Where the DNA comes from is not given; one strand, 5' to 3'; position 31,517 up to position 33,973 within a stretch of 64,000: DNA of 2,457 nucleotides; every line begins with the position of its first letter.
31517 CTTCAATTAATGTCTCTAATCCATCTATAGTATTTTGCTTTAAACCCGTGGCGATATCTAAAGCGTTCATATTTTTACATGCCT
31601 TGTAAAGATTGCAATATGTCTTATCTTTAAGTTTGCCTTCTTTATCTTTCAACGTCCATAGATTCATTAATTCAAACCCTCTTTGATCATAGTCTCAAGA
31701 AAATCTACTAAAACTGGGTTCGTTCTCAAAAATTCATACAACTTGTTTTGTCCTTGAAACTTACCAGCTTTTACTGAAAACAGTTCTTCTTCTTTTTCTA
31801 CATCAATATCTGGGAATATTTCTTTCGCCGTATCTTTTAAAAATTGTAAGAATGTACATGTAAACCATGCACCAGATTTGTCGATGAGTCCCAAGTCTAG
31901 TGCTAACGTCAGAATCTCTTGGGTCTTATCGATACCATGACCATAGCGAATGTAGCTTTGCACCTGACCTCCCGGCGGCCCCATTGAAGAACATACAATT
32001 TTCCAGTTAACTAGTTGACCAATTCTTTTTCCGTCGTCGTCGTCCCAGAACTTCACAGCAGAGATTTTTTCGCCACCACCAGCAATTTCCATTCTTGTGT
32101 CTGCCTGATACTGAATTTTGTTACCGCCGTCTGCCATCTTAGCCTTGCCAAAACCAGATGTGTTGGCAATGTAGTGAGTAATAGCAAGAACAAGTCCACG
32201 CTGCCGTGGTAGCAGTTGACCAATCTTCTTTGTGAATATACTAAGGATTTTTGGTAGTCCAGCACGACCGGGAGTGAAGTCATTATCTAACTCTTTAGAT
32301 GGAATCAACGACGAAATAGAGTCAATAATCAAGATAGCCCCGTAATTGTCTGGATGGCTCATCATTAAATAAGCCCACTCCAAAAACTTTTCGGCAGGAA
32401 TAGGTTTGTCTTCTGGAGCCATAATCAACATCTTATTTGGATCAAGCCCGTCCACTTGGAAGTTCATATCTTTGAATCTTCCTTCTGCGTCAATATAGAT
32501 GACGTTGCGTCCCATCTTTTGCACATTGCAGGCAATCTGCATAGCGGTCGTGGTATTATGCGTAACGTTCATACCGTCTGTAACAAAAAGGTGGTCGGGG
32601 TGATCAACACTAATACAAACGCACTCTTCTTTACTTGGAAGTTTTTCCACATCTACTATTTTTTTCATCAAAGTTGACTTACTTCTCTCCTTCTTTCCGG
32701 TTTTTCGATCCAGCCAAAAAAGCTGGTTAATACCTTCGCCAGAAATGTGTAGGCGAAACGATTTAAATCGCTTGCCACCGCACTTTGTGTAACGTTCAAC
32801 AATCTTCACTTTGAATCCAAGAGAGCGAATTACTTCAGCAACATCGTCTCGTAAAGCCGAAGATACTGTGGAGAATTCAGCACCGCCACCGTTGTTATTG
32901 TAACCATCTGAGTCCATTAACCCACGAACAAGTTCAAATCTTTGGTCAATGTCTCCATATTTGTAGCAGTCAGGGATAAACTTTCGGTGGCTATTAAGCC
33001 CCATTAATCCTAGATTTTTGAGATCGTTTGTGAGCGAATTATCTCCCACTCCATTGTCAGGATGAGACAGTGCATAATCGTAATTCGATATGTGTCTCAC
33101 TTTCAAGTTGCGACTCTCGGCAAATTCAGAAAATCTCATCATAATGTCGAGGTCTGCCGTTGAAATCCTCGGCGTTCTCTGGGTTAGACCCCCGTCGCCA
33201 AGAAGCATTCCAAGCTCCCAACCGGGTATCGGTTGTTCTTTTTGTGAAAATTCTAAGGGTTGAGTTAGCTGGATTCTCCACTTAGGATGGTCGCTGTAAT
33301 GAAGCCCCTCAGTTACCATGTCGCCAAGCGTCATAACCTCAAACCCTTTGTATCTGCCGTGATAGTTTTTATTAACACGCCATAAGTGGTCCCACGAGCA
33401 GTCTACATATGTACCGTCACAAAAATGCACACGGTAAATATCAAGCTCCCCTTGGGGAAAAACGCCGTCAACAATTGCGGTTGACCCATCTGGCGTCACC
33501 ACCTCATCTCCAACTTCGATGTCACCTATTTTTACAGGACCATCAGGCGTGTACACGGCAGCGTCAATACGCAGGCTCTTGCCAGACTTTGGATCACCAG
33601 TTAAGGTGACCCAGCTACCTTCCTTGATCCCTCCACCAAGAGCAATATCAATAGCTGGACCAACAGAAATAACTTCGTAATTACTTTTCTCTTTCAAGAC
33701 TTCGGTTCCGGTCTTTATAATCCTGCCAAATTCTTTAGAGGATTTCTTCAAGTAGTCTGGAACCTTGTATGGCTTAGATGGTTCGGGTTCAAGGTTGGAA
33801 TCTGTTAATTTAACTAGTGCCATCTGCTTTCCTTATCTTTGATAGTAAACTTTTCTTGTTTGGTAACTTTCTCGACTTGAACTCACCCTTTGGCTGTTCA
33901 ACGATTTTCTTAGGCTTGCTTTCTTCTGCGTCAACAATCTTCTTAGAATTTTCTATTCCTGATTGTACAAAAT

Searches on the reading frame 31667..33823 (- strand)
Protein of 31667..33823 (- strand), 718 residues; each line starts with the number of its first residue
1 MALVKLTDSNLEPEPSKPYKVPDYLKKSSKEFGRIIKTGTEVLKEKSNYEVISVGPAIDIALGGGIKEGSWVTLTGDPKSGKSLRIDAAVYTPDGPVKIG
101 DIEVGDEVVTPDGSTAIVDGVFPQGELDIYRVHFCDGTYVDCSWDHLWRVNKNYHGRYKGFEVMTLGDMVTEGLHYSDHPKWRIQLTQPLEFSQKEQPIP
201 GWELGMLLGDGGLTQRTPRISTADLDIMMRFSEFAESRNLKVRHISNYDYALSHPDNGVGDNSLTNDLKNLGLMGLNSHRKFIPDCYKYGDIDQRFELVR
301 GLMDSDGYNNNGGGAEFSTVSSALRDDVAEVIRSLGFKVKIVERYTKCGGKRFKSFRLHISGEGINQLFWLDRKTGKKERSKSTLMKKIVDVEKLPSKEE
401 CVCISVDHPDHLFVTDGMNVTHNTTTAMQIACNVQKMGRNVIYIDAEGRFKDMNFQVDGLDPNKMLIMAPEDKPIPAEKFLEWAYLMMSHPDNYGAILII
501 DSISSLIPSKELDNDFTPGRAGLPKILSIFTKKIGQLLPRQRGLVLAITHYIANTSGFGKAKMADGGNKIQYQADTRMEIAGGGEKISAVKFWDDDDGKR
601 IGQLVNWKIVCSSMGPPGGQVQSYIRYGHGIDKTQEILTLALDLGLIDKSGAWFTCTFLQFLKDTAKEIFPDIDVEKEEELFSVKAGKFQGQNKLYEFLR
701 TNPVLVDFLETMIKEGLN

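Call 13: search_protein_families(library=pfam, proteins=[window:31667-33823:-], max_evalue=0.01)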
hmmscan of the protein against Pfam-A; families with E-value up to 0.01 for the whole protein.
window:31667-33823:- (718 aa): 4 families
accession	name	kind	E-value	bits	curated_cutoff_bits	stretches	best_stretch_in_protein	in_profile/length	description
PF00154.27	RecA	-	4.1e-16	59.7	27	1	419-632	61-262/262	recA bacterial DNA recombination protein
PF21096.2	RecA_C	-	2.7e-07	31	27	1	636-656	2-22/57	RecA C-terminal domain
PF14528.11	LAGLIDADG_3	-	3e-06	27.8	22.5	1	294-361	2-69/82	LAGLIDADG-like domain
PF05204.19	Hom_end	-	8.7e-06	26.3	21.1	1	291-367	10-91/110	Homing endonuclease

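Call 14: search_protein_families(library=phrogs, proteins=[window:31667-33823:-], max_evalue=0.001)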
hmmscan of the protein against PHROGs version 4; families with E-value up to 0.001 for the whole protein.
window:31667-33823:- (718 aa): 8 families
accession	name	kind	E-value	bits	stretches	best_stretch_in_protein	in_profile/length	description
phrog_19299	-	head and packaging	2.6e-40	139.6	1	72-430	21-392/702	terminase large subunit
phrog_97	-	other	1.1e-30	108.4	3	424-599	87-263/506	UvsX-like recombinase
phrog_510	-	DNA, RNA and nucleotide metabolism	6e-22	79.1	1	98-318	423-636/667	DNA primase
phrog_36964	-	head and packaging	3.1e-21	76.1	1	79-428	88-439/890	terminase large subunit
phrog_15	-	head and packaging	4.4e-16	59.4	1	72-319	68-319/1330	terminase large subunit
phrog_8337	-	DNA, RNA and nucleotide metabolism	1.8e-15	58.1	2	436-584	96-245/273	DNA repair protein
phrog_50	-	DNA, RNA and nucleotide metabolism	9.9e-14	52.3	1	79-210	84-213/570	DnaC-like helicase loader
phrog_30356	-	DNA, RNA and nucleotide metabolism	4.1e-07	29.4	1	87-342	389-635/823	helicase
